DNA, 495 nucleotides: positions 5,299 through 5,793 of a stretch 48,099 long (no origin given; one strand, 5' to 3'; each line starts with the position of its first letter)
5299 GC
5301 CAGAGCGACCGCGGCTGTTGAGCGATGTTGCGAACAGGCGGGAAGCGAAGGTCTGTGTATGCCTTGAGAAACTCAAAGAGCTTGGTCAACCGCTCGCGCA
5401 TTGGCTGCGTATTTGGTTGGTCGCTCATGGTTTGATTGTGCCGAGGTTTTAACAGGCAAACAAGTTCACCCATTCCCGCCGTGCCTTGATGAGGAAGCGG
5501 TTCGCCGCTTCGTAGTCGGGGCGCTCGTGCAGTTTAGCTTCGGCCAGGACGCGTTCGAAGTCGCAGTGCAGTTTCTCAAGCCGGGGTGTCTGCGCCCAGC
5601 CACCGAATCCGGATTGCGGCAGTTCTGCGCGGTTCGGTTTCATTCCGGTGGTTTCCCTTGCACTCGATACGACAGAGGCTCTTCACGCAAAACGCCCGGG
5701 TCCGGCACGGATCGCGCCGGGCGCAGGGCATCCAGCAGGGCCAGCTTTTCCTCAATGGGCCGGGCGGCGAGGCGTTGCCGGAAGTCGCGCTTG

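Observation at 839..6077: Hhe-like giant helicase-nuclease sits in a four-gene co-directional cassette with paralogous micro-ORFs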

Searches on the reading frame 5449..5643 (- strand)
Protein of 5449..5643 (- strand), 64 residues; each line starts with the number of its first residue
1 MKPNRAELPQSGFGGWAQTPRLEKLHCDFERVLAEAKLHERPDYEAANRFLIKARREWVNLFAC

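Call 3: search_protein_families(library=pfam, proteins=[window:5449-5643:-], max_evalue=0.01)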
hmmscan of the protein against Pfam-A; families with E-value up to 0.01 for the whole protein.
window:5449-5643:- (64 aa): 0 families

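Call 4: search_protein_families(library=padloc, proteins=[window:5449-5643:-], max_evalue=0.01)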
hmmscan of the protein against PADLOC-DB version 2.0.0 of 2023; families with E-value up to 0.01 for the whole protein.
window:5449-5643:- (64 aa): 0 families

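Call 18: search_protein_representatives(protein=window:5449-5643:-)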
Query: 64 residues. Proteins with E-value up to 0.001 (for the whole library): 96; up to 1e-10: 7; up to 1e-30: 0. The best 96 are listed.
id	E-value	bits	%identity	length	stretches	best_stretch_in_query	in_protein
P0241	9.5e-20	85.9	77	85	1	1-58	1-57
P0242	2.1e-12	62.7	60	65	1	1-58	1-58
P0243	3.3e-12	62.1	69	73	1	12-59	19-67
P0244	4.0e-12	61.8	34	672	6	12-45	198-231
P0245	8.7e-12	60.8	72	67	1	14-59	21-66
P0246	7.5e-11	57.8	54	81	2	24-57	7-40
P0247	8.3e-11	57.7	61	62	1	2-57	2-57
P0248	1.2e-10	57.1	79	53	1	25-63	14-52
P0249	1.5e-10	56.9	59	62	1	1-58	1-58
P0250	3.8e-10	55.6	65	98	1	12-59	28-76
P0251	1.6e-09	53.6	78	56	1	23-58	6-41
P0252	2.1e-09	53.3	64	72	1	16-59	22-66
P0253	2.4e-09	53.1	61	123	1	12-60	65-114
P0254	2.8e-09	52.9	61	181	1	6-61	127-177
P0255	3.5e-09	52.6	66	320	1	15-58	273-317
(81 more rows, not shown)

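Call 24: find_related_loci(query=P0255, collection=metagenome_contigs, flank=8000)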
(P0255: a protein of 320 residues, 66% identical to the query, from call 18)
Query P0255 (320 aa) in metagenome_contigs; peptide patterns used: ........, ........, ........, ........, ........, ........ (x = any residue, [..] = any of these).
451 stretches matched a pattern; 372 encode a relative of the query (tblastn E <= 1e-3); the best 80 are kept; 80 distinct loci.
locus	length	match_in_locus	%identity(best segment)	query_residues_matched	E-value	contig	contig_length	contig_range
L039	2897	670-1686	84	1-319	0e+0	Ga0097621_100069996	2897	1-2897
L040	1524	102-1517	86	1-318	0e+0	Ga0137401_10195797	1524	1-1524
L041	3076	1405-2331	84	1-318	0e+0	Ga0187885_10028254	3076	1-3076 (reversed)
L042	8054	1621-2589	82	1-318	0e+0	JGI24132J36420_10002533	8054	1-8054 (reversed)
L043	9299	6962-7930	82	1-318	0e+0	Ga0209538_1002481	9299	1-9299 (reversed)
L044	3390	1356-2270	84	1-318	0e+0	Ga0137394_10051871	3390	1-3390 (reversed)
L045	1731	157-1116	82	1-318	0e+0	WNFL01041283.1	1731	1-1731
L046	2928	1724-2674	82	1-319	0e+0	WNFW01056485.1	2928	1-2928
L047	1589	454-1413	82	1-318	0e+0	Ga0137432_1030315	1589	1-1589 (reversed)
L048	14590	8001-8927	83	1-318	0e+0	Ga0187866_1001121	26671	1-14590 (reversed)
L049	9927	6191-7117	83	1-318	0e+0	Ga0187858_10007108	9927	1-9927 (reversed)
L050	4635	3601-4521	82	1-320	0e+0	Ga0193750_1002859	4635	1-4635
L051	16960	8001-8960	81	1-320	3e-180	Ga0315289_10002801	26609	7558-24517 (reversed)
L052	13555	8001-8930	82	1-318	1e-179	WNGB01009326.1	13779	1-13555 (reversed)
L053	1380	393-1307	82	1-318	0e+0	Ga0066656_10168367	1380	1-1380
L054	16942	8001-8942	81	1-319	5e-179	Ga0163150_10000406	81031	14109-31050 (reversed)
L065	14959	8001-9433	81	1-318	6e-177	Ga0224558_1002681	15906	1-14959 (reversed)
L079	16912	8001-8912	80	1-318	4e-175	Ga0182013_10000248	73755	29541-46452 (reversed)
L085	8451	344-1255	80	1-318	8e-175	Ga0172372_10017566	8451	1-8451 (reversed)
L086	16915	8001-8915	80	1-319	1e-174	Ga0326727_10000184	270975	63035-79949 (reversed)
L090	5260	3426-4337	81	1-318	4e-177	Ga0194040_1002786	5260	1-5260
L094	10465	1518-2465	80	1-319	2e-173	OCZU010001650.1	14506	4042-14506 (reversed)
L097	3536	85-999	81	1-318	0e+0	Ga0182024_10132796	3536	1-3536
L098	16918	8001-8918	78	1-320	4e-173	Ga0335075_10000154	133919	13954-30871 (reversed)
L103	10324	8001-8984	78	1-317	7e-173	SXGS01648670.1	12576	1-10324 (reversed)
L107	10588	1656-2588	78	1-320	3e-172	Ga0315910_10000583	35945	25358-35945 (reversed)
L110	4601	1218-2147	78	1-318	1e-176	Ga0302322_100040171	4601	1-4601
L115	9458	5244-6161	78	1-319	1e-171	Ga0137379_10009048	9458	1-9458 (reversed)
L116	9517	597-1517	80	1-318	7e-172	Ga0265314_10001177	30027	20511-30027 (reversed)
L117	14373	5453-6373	78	1-320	2e-171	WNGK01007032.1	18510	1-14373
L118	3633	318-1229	79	1-318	6e-179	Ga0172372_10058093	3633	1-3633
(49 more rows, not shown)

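Call 26: search_protein_families(library=pfam, proteins=[P0255, L065:8927-9700:+], max_evalue=1)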
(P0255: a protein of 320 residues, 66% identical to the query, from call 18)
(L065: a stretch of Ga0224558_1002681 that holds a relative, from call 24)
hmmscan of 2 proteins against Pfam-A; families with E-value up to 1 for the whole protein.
P0255 (320 aa): 1 family
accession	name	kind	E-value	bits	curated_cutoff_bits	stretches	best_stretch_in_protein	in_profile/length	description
PF10127.15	RlaP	-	2.3e-41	142.6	23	1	104-311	20-248/249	RNA repair pathway DNA polymerase beta family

L065:8927-9700:+ (258 aa): 1 family
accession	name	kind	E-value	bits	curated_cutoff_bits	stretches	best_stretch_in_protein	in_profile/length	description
PF10127.15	RlaP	-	2.3e-54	185.2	23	1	6-247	8-249/249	RNA repair pathway DNA polymerase beta family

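Call 33: search_protein_families(library=pfam, proteins=[L117:6388-11442:+, L107:2599-7533:+, L052:632-4777:+, L052:8939-12739:+, L051:9133-12189:+, L085:4319-7165:+, L116:3590-5887:+, L086:8961-10601:-, L098:8931-10469:+], max_evalue=0.001)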
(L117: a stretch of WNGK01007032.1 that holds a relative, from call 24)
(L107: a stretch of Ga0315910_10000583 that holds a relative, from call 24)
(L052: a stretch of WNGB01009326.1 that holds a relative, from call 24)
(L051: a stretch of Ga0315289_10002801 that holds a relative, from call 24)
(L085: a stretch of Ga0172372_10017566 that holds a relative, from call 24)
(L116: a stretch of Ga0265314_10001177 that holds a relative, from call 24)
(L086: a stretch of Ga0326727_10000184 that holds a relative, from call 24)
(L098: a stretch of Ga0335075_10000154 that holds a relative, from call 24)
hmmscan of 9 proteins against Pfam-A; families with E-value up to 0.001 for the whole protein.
L117:6388-11442:+ (1684 aa): 1 family
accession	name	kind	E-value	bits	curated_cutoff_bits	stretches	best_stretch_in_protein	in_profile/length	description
PF13191.12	AAA_16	-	1e-05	26.5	32.6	0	328-388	11-82/167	AAA ATPase domain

L107:2599-7533:+ (1644 aa): 1 family
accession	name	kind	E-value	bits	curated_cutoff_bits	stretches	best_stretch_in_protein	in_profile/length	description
PF05729.18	NACHT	-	3.5e-11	43.7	26.7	1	313-478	3-165/167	NACHT domain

L052:632-4777:+ (1381 aa): 0 families

L052:8939-12739:+ (1266 aa): 0 families

L051:9133-12189:+ (1018 aa): 3 families
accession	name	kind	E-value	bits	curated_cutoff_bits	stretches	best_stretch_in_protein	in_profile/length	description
PF02384.22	N6_Mtase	-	2.7e-14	53.7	20.4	1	304-600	5-236/311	N-6 DNA Methylase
PF07669.17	Eco57I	-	1.4e-09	38.7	25.3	1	394-572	1-163/171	Eco57I restriction-modification methylase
PF20473.4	MmeI_Mtase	-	5.6e-08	32.7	27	1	349-420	19-89/259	MmeI, DNA-methyltransferase domain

L085:4319-7165:+ (948 aa): 4 families
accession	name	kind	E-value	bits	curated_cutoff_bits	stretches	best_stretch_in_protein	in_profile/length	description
PF16542.10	PNKP_ligase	-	9.2e-183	608.1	28.2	1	569-943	1-377/377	PNKP adenylyltransferase domain, ligase domain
PF13671.12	AAA_33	-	2.5e-29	102.8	27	1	108-234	1-135/143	AAA domain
PF00149.33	Metallophos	-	1.9e-14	55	21.5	1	279-474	2-191/191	Calcineurin-like phosphoesterase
PF08433.16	KTI12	-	0.00018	21.5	22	1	107-228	2-130/271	Chromatin associated protein KTI12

L116:3590-5887:+ (765 aa): 0 families

L086:8961-10601:- (546 aa): 0 families

L098:8931-10469:+ (512 aa): 2 families
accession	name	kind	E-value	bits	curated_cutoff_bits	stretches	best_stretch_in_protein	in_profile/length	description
PF09346.15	SMI1_KNR4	-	1.2e-07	32.8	25.4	1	41-155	1-96/125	SMI1 / KNR4 family (SUKH-1)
PF14568.11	SUKH_6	-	6.2e-05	23.9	27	1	44-76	1-33/119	SMI1-KNR4 cell-wall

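Call 34: search_protein_families(library=padloc, proteins=[L117:6388-11442:+, L107:2599-7533:+, L052:632-4777:+, L052:8939-12739:+, L051:9133-12189:+, L085:4319-7165:+, L116:3590-5887:+, L086:8961-10601:-, L098:8931-10469:+], max_evalue=0.001)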
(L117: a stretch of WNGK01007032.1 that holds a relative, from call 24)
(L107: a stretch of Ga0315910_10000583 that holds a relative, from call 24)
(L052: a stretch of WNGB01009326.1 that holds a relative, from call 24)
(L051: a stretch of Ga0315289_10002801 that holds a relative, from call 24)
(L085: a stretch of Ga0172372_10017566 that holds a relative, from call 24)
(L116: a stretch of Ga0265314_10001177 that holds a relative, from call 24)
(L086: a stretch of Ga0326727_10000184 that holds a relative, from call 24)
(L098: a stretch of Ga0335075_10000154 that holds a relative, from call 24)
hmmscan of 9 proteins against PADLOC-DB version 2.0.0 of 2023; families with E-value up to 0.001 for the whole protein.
L117:6388-11442:+ (1684 aa): 3 families
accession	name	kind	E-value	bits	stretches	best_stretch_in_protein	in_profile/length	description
PDLC04700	PDC-M54A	-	3.1e-234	778.2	1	26-1684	3-1657/1657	-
PDLC04702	PDC-M54A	-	2.2e-210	699.6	1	20-1682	7-1619/1621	-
PDLC04701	PDC-M54A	-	2e-40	136.5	2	498-1362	16-849/1144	-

L107:2599-7533:+ (1644 aa): 0 families

L052:632-4777:+ (1381 aa): 0 families

L052:8939-12739:+ (1266 aa): 0 families

L051:9133-12189:+ (1018 aa): 38 families (the best 25 are shown)
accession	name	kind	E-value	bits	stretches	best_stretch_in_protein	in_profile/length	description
PDLC03603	REase_MTase_IIG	-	1.3e-23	81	2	183-481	169-448/1016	Type IIG restriction enzyme-methyltransferase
PDLC03623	REase_MTase_IIG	-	1.7e-23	80.4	1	167-546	161-506/1022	Type IIG restriction enzyme-methyltransferase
PDLC03348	MTase_II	-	6.9e-15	52.6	1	319-608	215-464/727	Type II methyltransferase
PDLC03021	MTase_I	-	9.5e-14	49.1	1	305-419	146-251/491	Type I methyltransferase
PDLC03338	MTase_II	-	8.1e-13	45.9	1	318-418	123-218/604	Type II methyltransferase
PDLC04134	mad2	-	3e-12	44.1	1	292-566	241-417/492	mads_2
PDLC03026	MTase_I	-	1.6e-10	38.8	1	305-421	123-233/487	Type I methyltransferase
PDLC03318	MTase_II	-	4.7e-10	36.5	1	466-550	496-580/723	Type II methyltransferase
PDLC03267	MTase_II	-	2.8e-09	34.5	1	467-676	103-290/539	Type II methyltransferase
PDLC02523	PglX|PglXI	-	3.9e-09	32.8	1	323-420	307-409/1428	PglX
PDLC02525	PglX|PglXI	-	7.4e-09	32.8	1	339-419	273-351/607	PglX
PDLC02521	PglX|PglXI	-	3.1e-08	30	1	346-420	304-376/1174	PglX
PDLC02518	PglX|PglXI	-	4.9e-08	29.1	1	347-417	305-374/1412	PglX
PDLC03630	REase_MTase_IIG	-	1.4e-07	27.7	1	345-418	394-470/1100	Type IIG restriction enzyme-methyltransferase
PDLC03335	MTase_II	-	2e-07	28.1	1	307-416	62-161/607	Type II methyltransferase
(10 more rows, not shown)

L085:4319-7165:+ (948 aa): 0 families

L116:3590-5887:+ (765 aa): 2 families
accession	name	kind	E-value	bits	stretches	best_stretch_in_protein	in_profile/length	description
PDLC03991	PD-Lambda-4_A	-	6.7e-32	108.2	1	16-759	508-1277/1283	-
PDLC03990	PD-Lambda-4_A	-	1.1e-09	35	1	25-202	177-355/943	-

L086:8961-10601:- (546 aa): 0 families

L098:8931-10469:+ (512 aa): 0 families

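Call 41: search_protein_families(library=ncbifam, proteins=[P0255], max_evalue=0.01)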
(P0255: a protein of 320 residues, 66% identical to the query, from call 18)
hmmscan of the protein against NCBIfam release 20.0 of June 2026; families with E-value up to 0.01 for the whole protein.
P0255 (320 aa): 0 families

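Call 46: search_protein_families(library=pfam, proteins=[L116:2136-3620:+, L048:8950-10386:+, L085:2224-3633:+, L115:7348-8694:+, L042:2626-3966:+, L097:1037-2353:+, L118:2079-3203:+, L054:8978-10099:+, L094:2958-4043:+, L110:2183-3166:+], max_evalue=0.001)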
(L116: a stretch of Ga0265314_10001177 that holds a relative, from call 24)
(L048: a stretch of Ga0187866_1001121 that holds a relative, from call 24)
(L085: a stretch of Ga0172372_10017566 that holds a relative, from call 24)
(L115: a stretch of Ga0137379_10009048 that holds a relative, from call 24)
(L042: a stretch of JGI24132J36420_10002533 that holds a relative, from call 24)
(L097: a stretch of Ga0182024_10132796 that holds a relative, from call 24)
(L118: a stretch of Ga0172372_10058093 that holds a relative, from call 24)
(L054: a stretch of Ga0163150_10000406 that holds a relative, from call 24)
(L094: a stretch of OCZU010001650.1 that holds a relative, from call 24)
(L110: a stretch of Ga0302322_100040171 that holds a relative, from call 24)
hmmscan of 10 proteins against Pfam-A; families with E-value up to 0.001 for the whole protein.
L116:2136-3620:+ (494 aa): 0 families

L048:8950-10386:+ (478 aa): 0 families

L085:2224-3633:+ (469 aa): 10 families
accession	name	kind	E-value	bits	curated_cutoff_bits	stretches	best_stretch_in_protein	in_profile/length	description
PF12623.12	Hen1_L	-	2.2e-112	374.5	23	1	1-243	1-241/242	RNA repair, ligase-Pnkp-associating, region of Hen1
PF13489.12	Methyltransf_23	-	1.9e-11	44.4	27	1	276-433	24-154/164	Methyltransferase domain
PF08242.18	Methyltransf_12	-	8.7e-11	42.9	30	1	292-393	1-96/98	Methyltransferase domain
PF13649.12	Methyltransf_25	-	1.7e-10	41.9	27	1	291-392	1-96/97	Methyltransferase domain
PF08241.18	Methyltransf_11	-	4.6e-08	34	21.2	1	292-378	1-78/95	Methyltransferase domain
PF13847.12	Methyltransf_31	-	2.1e-06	27.9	27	1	288-345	4-65/145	Methyltransferase domain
PF05175.20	MTS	-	2.2e-05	24.6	23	1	281-337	25-81/170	Methyltransferase small domain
PF02353.26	CMAS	-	0.0001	22.2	27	1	274-399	49-166/273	Mycolic acid cyclopropane synthetase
PF07021.18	MetW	-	0.00015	21.9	21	1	279-323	7-48/193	Methionine biosynthesis protein MetW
PF11599.14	AviRa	-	0.00076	19.5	25.7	0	285-348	49-114/232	RRNA methyltransferase AviRa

L115:7348-8694:+ (449 aa): 0 families

L042:2626-3966:+ (446 aa): 0 families

L097:1037-2353:+ (438 aa): 2 families
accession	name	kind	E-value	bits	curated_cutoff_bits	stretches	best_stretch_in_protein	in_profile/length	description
PF13676.11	TIR_2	-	6.5e-20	72.3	28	1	5-100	1-93/122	TIR domain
PF01582.25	TIR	-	1.9e-11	44.6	21.3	1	3-101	2-100/179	TIR domain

L118:2079-3203:+ (374 aa): 2 families
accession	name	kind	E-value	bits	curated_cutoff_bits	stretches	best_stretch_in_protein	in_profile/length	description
PF13671.12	AAA_33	-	9.4e-23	81.5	27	1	233-358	3-143/143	AAA domain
PF01966.28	HD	-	5.9e-09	36.7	22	1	43-145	1-101/116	HD domain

L054:8978-10099:+ (373 aa): 0 families

L094:2958-4043:+ (361 aa): 4 families
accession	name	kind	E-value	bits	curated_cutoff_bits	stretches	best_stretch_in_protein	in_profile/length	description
PF01381.28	HTH_3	-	2.9e-10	40.5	23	1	19-70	3-54/55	Helix-turn-helix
PF06114.19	Peptidase_M78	-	8.6e-07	29.2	22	1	240-338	28-121/123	IrrE N-terminal-like domain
PF12844.13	HTH_19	-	6e-05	23.3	30.2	1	14-68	1-55/64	Helix-turn-helix domain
PF13560.12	HTH_31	-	0.00019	22.1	27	1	14-68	3-58/64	Helix-turn-helix domain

L110:2183-3166:+ (327 aa): 0 families

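Call 91: search_protein_families(library=pfam, alignment_id=A5, max_evalue=0.0001)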
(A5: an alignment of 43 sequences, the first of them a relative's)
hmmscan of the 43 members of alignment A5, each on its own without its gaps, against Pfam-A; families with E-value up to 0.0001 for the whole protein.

A. member 1, L064:5983-6609:+ (208 aa): 0 families

B. families by the number of members that match (of 43 scanned): 23 families
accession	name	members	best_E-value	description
PF18299.6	R2K_2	2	9e-35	ATP-grasp domain, R2K clade family 2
PF14243.11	R2K_3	2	1.8e-23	ATP-grasp domain, R2K clade family 3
PF03747.19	ADP_ribosyl_GH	1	1.8e-55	ADP-ribosylglycohydrolase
PF14236.12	DruA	1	7.6e-45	Druantia protein DruA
PF09414.15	RNA_ligase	1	2.3e-32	RNA ligase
PF04446.17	Thg1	1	3e-32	tRNAHis guanylyltransferase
PF04389.22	Peptidase_M28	1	1.4e-26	Peptidase family M28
PF04343.18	DUF488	1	5.4e-24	Domain of unknown function DUF488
PF18863.6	AbiJ_NTD4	1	2.8e-21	AbiJ N-terminal domain 4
PF13676.11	TIR_2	1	4.7e-20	TIR domain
PF14080.11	DUF4261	1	1.8e-17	Domain of unknown function (DUF4261)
PF00149.33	Metallophos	1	2.5e-16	Calcineurin-like phosphoesterase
PF01467.32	CTP_transf_like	1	3.4e-15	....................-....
PF14413.11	Thg1C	1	1.6e-14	Thg1 C terminal domain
PF12705.13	PDDEXK_1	1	3.2e-14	PD-(D/E)XK nuclease superfamily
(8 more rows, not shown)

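Call 92: search_protein_families(library=padloc, alignment_id=A5, max_evalue=0.00001)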
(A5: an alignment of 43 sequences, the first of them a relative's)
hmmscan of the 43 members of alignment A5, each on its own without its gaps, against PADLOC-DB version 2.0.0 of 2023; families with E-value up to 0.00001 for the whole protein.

A. member 1, L064:5983-6609:+ (208 aa): 0 families

B. families by the number of members that match (of 43 scanned): 34 families (the first 25 are shown)
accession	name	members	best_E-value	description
PDLC02382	pAgo_II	1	9.2e-253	Class II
PDLC02406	Aga_Cas4-like_Nuc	1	3.9e-105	Class II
PDLC04657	PDC-M45B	1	1.6e-82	-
PDLC02383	pAgo_II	1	1.9e-81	Class II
PDLC05062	PDC-S66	1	6.7e-56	-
PDLC00002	DruA1|DruA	1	1.2e-55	DUF4338 domain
PDLC02410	Aga_Cas4-like_Nuc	1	9.1e-43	Class II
PDLC02436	pAgo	1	2.4e-33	-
PDLC00417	ThsB1|ThsB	1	2.9e-33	TIR-like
PDLC02428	PprPIWI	1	9.5e-33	-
PDLC03991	PD-Lambda-4_A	1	1.1e-27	-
PDLC04997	PDC-S32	1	3.9e-23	-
PDLC00424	ThsB1|ThsB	1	2.5e-20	TIR-like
PDLC02386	pAgo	1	1.8e-16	-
PDLC04996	PDC-S32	1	2.1e-16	-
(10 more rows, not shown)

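Call 94: search_protein_families(library=pfam, proteins=[L065:9685-11070:+, L079:6388-7926:+, L103:6536-8017:+, L065:5303-7882:+, L048:6379-7911:+, L090:2866-3165:-], max_evalue=0.0001)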
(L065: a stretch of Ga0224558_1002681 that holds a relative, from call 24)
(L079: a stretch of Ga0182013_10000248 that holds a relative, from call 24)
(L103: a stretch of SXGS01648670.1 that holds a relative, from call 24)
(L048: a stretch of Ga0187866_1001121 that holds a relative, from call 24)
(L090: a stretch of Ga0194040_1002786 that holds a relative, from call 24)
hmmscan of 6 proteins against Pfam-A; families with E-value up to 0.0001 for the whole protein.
L065:9685-11070:+ (461 aa): 2 families
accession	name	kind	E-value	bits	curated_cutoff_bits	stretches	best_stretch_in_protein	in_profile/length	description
PF01743.26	PolyA_pol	-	6.4e-20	72.2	23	1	25-153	1-126/126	Poly A polymerase head domain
PF12627.12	PolyA_pol_RNAbd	-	3.1e-05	24.1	22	1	181-238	5-62/64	Probable RNA and SrmB- binding site of polymerase A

L079:6388-7926:+ (512 aa): 1 family
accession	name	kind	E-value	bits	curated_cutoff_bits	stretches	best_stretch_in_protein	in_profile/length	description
PF01139.22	RtcB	-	4.3e-98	329.7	27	1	58-502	1-425/426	tRNA-splicing ligase RtcB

L103:6536-8017:+ (493 aa): 8 families
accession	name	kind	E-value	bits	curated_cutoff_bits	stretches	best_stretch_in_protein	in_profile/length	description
PF12623.12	Hen1_L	-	1.1e-108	362.3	23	1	1-243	1-242/242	RNA repair, ligase-Pnkp-associating, region of Hen1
PF08242.18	Methyltransf_12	-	1.3e-09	39.1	30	1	309-400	1-87/98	Methyltransferase domain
PF13489.12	Methyltransf_23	-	6.5e-09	36.2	27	1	306-438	24-138/164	Methyltransferase domain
PF13649.12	Methyltransf_25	-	8.3e-08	33.3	27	1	308-398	1-85/97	Methyltransferase domain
PF13847.12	Methyltransf_31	-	2.6e-07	30.9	27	1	305-347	4-47/145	Methyltransferase domain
PF08241.18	Methyltransf_11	-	8.9e-06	26.7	21.2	1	309-398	1-83/95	Methyltransferase domain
PF05175.20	MTS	-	4.1e-05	23.7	23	1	298-351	25-78/170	Methyltransferase small domain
PF07021.18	MetW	-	4.3e-05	23.7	21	0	306-339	15-47/193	Methionine biosynthesis protein MetW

L065:5303-7882:+ (859 aa): 3 families
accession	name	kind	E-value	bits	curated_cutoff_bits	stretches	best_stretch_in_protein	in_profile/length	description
PF16542.10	PNKP_ligase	-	5.6e-185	615.4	28.2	1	470-854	1-377/377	PNKP adenylyltransferase domain, ligase domain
PF13671.12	AAA_33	-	4.7e-28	98.7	27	1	10-141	1-140/143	AAA domain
PF00149.33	Metallophos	-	5.7e-16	59.9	21.5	1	181-375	2-191/191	Calcineurin-like phosphoesterase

L048:6379-7911:+ (510 aa): 3 families
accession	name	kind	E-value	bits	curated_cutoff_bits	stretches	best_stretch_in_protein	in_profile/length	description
PF01979.26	Amidohydro_1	-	6.4e-30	105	25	1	97-500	1-345/345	Amidohydrolase family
PF07969.17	Amidohydro_3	-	5.4e-13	49.7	29.7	1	421-500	404-471/472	Amidohydrolase family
PF12890.13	DHOase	-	1.1e-09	39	21.2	1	97-280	3-138/142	Dihydro-orotase-like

L090:2866-3165:- (99 aa): 1 family
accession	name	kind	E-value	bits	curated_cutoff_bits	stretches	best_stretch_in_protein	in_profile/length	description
PF21716.3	dnstrm_HI1420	-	1.8e-17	63.4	27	1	12-93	9-89/90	Probable addiction module antidote protein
